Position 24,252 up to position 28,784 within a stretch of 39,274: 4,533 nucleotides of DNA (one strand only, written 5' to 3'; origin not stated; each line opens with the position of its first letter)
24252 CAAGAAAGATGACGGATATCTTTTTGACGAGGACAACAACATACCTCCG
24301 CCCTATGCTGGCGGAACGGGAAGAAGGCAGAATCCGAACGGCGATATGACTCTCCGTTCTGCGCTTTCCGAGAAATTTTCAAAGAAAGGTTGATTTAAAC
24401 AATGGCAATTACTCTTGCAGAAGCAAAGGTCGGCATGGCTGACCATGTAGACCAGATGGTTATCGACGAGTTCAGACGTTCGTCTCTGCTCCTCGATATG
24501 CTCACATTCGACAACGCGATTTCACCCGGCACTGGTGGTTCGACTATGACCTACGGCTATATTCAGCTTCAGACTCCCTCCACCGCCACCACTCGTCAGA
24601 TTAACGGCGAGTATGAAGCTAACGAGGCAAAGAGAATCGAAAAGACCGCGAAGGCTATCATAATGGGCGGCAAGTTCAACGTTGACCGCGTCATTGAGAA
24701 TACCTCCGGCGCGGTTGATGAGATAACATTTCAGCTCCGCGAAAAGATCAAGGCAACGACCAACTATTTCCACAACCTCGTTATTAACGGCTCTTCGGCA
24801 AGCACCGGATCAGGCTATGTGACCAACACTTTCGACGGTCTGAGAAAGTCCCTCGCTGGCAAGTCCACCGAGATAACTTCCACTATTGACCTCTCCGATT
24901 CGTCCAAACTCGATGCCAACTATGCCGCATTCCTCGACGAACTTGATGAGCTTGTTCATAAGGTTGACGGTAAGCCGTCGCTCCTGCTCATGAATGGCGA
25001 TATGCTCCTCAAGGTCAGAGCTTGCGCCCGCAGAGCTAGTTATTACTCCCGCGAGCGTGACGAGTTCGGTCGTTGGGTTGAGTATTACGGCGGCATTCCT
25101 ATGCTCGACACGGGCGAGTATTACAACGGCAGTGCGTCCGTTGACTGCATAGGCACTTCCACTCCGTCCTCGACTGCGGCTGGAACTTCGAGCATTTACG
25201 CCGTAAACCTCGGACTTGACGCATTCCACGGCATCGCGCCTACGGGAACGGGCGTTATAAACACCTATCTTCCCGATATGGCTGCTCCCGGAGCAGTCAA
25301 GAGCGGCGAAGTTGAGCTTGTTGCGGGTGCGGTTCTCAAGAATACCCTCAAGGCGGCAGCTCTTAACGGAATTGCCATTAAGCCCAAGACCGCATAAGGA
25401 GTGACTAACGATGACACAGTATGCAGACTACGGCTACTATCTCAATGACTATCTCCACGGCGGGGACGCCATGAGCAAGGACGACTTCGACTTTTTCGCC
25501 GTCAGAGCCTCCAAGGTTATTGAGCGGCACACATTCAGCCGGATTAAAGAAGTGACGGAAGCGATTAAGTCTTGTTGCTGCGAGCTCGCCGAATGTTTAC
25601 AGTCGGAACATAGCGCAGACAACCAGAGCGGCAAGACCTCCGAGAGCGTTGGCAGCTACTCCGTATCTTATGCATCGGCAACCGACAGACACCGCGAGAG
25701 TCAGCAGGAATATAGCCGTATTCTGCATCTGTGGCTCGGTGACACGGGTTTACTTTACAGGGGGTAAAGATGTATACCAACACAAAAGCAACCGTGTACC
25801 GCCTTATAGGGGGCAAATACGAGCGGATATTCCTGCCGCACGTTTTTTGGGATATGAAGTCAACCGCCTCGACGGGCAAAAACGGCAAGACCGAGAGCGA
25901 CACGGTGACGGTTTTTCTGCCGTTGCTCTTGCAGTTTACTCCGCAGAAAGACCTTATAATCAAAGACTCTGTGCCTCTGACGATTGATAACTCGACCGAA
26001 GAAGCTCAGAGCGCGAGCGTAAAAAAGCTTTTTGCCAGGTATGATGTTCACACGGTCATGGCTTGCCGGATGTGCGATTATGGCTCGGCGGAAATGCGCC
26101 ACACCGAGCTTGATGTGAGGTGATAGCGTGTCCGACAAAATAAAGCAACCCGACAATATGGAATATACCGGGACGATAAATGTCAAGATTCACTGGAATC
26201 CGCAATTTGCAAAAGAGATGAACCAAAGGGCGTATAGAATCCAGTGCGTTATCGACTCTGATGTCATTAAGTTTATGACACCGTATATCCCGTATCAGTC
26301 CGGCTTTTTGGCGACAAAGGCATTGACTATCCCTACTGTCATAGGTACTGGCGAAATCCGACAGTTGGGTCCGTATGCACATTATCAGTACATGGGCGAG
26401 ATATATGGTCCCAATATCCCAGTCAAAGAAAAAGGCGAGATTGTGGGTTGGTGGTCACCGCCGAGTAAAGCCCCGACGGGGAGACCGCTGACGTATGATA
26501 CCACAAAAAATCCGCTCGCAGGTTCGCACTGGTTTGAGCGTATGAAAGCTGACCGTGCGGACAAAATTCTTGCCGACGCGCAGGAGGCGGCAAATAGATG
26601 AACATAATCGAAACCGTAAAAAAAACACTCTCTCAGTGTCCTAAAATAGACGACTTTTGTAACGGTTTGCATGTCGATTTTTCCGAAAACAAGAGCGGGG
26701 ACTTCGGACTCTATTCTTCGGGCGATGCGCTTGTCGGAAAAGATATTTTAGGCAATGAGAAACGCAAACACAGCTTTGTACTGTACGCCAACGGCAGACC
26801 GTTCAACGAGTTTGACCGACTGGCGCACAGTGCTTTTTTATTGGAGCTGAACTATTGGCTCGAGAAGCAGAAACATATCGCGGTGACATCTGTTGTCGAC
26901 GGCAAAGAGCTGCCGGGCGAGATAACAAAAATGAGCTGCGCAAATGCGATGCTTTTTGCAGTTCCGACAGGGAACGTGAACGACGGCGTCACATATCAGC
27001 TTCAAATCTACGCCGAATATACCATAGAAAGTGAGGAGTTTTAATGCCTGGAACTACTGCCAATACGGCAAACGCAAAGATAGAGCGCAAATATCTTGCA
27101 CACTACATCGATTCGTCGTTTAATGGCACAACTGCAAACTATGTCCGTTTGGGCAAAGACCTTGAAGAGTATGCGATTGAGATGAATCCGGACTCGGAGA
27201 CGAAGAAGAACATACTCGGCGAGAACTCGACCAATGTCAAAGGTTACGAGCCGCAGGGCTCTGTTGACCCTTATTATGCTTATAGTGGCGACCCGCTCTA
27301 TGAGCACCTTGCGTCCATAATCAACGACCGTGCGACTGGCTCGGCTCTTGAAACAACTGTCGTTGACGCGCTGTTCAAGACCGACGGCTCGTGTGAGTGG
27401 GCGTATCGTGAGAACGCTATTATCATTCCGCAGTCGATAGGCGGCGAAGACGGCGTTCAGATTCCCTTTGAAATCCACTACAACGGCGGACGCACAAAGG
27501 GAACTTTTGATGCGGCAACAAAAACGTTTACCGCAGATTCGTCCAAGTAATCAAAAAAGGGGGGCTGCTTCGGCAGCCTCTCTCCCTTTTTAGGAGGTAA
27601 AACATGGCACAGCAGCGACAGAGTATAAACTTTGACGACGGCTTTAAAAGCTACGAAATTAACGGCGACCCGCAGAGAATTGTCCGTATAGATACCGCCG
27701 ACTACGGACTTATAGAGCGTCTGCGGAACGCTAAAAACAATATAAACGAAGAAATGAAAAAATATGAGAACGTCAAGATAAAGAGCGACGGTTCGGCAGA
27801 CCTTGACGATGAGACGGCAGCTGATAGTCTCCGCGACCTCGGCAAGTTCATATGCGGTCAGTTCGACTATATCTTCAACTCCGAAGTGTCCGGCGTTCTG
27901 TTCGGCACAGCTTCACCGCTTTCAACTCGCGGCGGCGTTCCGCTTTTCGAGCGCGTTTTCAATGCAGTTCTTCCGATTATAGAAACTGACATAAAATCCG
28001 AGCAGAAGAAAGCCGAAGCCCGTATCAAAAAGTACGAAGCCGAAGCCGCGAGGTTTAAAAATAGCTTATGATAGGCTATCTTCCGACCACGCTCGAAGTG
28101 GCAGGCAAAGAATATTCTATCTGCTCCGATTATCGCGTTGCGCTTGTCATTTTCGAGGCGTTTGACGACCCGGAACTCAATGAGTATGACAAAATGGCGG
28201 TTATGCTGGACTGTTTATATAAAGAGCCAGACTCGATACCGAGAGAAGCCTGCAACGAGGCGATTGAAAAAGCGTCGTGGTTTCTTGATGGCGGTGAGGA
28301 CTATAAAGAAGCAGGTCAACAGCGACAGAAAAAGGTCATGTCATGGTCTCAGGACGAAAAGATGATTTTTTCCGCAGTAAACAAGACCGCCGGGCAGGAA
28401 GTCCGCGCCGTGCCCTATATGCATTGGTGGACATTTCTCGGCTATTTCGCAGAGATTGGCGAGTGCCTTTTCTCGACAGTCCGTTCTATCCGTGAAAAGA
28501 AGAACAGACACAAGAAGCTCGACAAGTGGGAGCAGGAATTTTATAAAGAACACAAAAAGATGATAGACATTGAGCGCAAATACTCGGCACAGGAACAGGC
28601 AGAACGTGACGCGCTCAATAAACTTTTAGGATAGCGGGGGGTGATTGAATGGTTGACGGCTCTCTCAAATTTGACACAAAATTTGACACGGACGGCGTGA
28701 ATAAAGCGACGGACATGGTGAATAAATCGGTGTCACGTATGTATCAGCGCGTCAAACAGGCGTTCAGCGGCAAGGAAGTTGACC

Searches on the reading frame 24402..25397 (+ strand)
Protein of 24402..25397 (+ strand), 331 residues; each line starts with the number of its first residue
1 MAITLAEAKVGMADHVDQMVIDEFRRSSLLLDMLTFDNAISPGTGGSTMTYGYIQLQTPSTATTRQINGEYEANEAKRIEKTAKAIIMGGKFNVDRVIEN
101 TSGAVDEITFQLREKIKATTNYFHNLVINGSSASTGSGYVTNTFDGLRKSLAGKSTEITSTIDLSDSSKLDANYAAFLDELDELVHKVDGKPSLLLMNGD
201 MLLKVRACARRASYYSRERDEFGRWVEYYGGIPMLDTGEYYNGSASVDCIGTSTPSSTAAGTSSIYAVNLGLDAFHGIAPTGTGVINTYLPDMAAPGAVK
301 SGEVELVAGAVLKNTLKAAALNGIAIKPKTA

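Call 53: search_protein_families(library=phrogs, proteins=[window:24402-25397:+], max_evalue=0.00001)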
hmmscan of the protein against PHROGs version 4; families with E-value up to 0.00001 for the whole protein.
window:24402-25397:+ (331 aa): 1 family
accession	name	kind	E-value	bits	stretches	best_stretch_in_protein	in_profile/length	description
phrog_212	-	head and packaging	4.6e-64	217.7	1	1-329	4-298/301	major head protein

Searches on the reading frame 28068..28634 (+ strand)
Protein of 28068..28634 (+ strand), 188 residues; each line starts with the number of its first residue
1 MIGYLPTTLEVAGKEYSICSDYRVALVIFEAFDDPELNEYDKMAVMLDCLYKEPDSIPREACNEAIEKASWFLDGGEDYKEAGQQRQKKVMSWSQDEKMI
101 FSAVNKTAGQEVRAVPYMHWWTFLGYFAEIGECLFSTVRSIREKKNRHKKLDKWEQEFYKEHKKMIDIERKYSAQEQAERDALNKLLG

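Call 55: search_protein_families(library=pfam, proteins=[window:28068-28634:+], max_evalue=0.001)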
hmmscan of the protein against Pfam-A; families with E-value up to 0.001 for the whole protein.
window:28068-28634:+ (188 aa): 1 family
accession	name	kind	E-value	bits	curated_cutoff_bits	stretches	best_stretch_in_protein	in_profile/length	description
PF06854.16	Phage_Gp15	-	1.1e-28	100.8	23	1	3-167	3-169/170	Bacteriophage Gp15 protein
